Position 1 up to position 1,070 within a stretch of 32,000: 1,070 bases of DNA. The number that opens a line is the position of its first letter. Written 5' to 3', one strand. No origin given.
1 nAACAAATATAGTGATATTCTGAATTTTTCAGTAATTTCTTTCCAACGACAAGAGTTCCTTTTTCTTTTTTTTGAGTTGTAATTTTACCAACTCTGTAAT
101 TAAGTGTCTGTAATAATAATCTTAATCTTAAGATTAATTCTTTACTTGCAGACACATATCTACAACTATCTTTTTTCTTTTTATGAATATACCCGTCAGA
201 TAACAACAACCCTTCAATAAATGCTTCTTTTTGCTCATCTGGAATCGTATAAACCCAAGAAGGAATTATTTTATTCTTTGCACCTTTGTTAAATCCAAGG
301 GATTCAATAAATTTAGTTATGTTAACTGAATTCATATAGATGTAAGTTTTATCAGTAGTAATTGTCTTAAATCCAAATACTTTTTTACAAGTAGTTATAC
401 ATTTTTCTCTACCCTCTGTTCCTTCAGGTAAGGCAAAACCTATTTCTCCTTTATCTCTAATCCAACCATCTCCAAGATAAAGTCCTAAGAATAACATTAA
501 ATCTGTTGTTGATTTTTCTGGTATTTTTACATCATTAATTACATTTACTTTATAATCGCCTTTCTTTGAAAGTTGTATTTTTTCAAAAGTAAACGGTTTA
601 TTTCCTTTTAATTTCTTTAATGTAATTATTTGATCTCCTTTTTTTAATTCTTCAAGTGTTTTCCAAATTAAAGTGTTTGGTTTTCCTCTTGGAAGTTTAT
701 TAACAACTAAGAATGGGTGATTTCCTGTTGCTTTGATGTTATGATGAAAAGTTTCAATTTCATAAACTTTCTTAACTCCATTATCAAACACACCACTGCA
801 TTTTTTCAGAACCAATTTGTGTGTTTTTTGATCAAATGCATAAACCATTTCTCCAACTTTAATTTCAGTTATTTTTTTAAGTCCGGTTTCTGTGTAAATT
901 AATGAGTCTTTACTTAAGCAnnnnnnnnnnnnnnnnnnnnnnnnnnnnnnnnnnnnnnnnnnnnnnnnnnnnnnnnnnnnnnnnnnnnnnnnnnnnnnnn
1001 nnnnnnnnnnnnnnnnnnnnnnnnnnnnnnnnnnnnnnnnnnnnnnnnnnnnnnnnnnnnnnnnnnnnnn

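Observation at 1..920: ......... intein inside the TPP-binding motif of pyruvate:ferredoxin oxidoreductase beta subunit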

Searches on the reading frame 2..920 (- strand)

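Call 35: search_protein_families(library=phrogs, proteins=[window:2-920:-], max_evalue=0.01)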
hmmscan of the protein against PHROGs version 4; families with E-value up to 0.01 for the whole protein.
window:2-920:- (306 aa): 5 families
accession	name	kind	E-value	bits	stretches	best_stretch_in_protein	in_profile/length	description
phrog_21587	-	unknown function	2.6e-10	40.1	1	3-100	577-667/706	-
phrog_36001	-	unknown function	2e-08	33.9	1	1-239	97-332/715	-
phrog_26446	-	DNA, RNA and nucleotide metabolism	4.7e-06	26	1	1-271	367-612/761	anaerobic ribonucleoside reductase large subunit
phrog_16259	-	DNA, RNA and nucleotide metabolism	1.5e-05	25.5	1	1-102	233-330/330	DNA helicase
phrog_30356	-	DNA, RNA and nucleotide metabolism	0.0077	15.3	0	1-58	385-437/823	helicase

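Call 55: search_protein_representatives(protein=window:2-920:-)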
Query: 306 residues. Proteins with E-value up to 0.001 (for the whole library): 4014; up to 1e-10: 764; up to 1e-30: 51. The best 150 are listed.
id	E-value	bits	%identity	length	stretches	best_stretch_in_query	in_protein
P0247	9.2e-102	356.8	57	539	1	1-306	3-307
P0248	1.1e-100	353.3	54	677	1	1-306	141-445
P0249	4.4e-80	285.6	54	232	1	1-230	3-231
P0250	1.8e-63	231.1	32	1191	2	1-265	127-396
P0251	2.5e-63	230.6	60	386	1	1-193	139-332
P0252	1.2e-58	215.2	57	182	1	1-175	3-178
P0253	2.4e-58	214.3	37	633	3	1-154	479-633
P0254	5.9e-58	213.0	32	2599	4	1-285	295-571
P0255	1.2e-50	189.0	85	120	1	142-238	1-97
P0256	3.0e-47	177.8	43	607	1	1-283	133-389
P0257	1.5e-46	175.5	31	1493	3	1-283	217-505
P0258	9.7e-45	169.6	32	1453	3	1-301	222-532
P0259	1.7e-41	158.9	38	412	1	1-304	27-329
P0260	6.6e-41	157.0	37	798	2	1-124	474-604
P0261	3.4e-40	154.7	32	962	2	1-284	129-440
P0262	6.2e-40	153.8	35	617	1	1-285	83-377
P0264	8.8e-38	146.7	35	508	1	1-285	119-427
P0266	4.0e-37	144.6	35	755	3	1-292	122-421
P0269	2.4e-36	142.0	40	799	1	1-270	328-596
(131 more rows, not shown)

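Call 56: search_protein_families(library=pfam, proteins=[P0250, P0253, P0256, P0257, P0260, P0261, P0262, P0264, P0266, P0269], max_evalue=0.00001)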
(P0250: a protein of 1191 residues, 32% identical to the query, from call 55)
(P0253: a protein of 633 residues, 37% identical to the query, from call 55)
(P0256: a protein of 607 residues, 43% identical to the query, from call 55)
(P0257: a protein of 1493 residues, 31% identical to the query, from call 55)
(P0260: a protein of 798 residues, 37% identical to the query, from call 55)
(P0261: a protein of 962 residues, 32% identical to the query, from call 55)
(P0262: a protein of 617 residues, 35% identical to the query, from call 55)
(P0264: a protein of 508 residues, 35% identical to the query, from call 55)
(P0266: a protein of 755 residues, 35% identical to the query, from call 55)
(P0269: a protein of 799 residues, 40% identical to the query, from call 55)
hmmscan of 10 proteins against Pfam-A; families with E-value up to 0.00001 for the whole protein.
P0250 (1191 aa): 7 families
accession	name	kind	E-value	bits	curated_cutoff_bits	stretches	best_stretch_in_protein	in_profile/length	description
PF01458.23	SUFBD_core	-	7.9e-75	251.7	27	2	1016-1162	86-232/232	SUF system FeS cluster assembly, SufBD core domain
PF14890.11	Intein_splicing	-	2.5e-36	125.3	35.8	2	694-1018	8-155/155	Intein splicing domain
PF14528.11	LAGLIDADG_3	-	1.5e-24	86.5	22.5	2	359-413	1-55/82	LAGLIDADG-like domain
PF05204.19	Hom_end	-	7.9e-11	42.5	21.1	1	363-433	16-84/110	Homing endonuclease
PF01079.26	Hint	-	1.1e-08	35.4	29.7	0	680-778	12-116/213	Hint module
PF19295.5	SufBD_N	-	1.8e-08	34.7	23.5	1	503-587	87-171/172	SufBD protein N-terminal region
PF07591.16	PT-HINT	-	1.5e-06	29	27.7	0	133-198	1-71/137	Pretoxin HINT domain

P0253 (633 aa): 3 families
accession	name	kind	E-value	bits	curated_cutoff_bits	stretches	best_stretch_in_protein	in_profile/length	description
PF14890.11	Intein_splicing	-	3.2e-14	53.4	35.8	1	486-611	2-127/155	Intein splicing domain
PF14528.11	LAGLIDADG_3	-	7.6e-09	36.2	22.5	0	242-289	8-55/82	LAGLIDADG-like domain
PF02775.26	TPP_enzyme_C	-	4.1e-06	27.1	21.9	0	448-479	58-88/151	Thiamine pyrophosphate enzyme, C-terminal TPP binding domain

P0256 (607 aa): 2 families
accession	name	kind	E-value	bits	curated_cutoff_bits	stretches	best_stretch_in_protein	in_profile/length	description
PF14890.11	Intein_splicing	-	2.4e-18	66.9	35.8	1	139-445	1-155/155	Intein splicing domain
PF02775.26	TPP_enzyme_C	-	4.2e-16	59.5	21.9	1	56-134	18-89/151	Thiamine pyrophosphate enzyme, C-terminal TPP binding domain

P0257 (1493 aa): 6 families
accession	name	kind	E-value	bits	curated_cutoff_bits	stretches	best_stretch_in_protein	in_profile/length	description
PF07230.16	Portal_T4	-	6.2e-58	197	22.9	1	1045-1260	200-427/433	Bacteriophage T4-like portal protein (Gp20)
PF14890.11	Intein_splicing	-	8.4e-26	91.1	35.8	2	229-587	7-155/155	Intein splicing domain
PF14528.11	LAGLIDADG_3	-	2.6e-16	60.1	22.5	0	925-984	3-60/82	LAGLIDADG-like domain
PF05204.19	Hom_end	-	5.8e-15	55.8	21.1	1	913-999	2-82/110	Homing endonuclease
PF01079.26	Hint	-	7.3e-12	45.8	29.7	1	611-671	9-72/213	Hint module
PF07591.16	PT-HINT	-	3.4e-09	37.5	27.7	0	622-687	2-72/137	Pretoxin HINT domain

P0260 (798 aa): 5 families
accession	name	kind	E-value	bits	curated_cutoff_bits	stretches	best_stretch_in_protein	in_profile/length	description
PF14890.11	Intein_splicing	-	6.3e-20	72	35.8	1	481-626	2-155/155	Intein splicing domain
PF02775.26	TPP_enzyme_C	-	5.5e-13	49.4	21.9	0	45-107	2-63/151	Thiamine pyrophosphate enzyme, C-terminal TPP binding domain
PF14528.11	LAGLIDADG_3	-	2e-07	31.6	22.5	0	328-384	8-64/82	LAGLIDADG-like domain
PF13403.11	Hint_2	-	1.9e-06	28.8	28.4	0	474-505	2-33/147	Hint domain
PF01079.26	Hint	-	1.9e-06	28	29.7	0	471-583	10-129/213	Hint module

P0261 (962 aa): 6 families
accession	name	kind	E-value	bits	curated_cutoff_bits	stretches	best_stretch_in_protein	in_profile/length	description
PF01458.23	SUFBD_core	-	4.7e-24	85.6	27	1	616-706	1-88/232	SUF system FeS cluster assembly, SufBD core domain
PF14890.11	Intein_splicing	-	7.4e-24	84.7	35.8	1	143-538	10-155/155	Intein splicing domain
PF19295.5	SufBD_N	-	1.5e-11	44.7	23.5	1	526-613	84-171/172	SufBD protein N-terminal region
PF14528.11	LAGLIDADG_3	-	8.8e-11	42.4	22.5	1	385-438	2-55/82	LAGLIDADG-like domain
PF01079.26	Hint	-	1.4e-07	31.7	29.7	0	706-811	12-116/213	Hint module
PF13403.11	Hint_2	-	5.9e-06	27.2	28.4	0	707-743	2-40/147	Hint domain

P0262 (617 aa): 2 families
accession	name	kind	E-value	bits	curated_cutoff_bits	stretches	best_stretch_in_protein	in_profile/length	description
PF14890.11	Intein_splicing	-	8.8e-21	74.8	35.8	1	104-479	19-155/155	Intein splicing domain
PF00574.28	CLP_protease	-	2.4e-20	73.6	20.2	2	480-602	59-180/182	Clp protease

P0264 (508 aa): 2 families
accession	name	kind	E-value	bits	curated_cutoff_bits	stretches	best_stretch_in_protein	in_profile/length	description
PF14528.11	LAGLIDADG_3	-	1e-08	35.7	22.5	0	372-429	3-59/82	LAGLIDADG-like domain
PF14890.11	Intein_splicing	-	3.2e-08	34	35.8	1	135-508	11-140/155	Intein splicing domain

P0266 (755 aa): 3 families
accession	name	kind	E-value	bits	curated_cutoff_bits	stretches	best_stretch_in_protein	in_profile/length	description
PF14890.11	Intein_splicing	-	1.1e-22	81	35.8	1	134-495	7-155/155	Intein splicing domain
PF14528.11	LAGLIDADG_3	-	4.2e-06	27.4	22.5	0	360-413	3-55/82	LAGLIDADG-like domain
PF01079.26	Hint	-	9e-06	25.9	29.7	0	119-221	10-120/213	Hint module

P0269 (799 aa): 3 families
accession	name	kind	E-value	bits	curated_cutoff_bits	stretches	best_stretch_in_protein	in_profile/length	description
PF00082.27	Peptidase_S8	-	3.2e-34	119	21.8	2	151-333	1-197/288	Subtilase family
PF14890.11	Intein_splicing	-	1.6e-20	74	35.8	1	338-690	5-155/155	Intein splicing domain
PF14528.11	LAGLIDADG_3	-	2.4e-06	28.2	22.5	0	560-600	2-47/82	LAGLIDADG-like domain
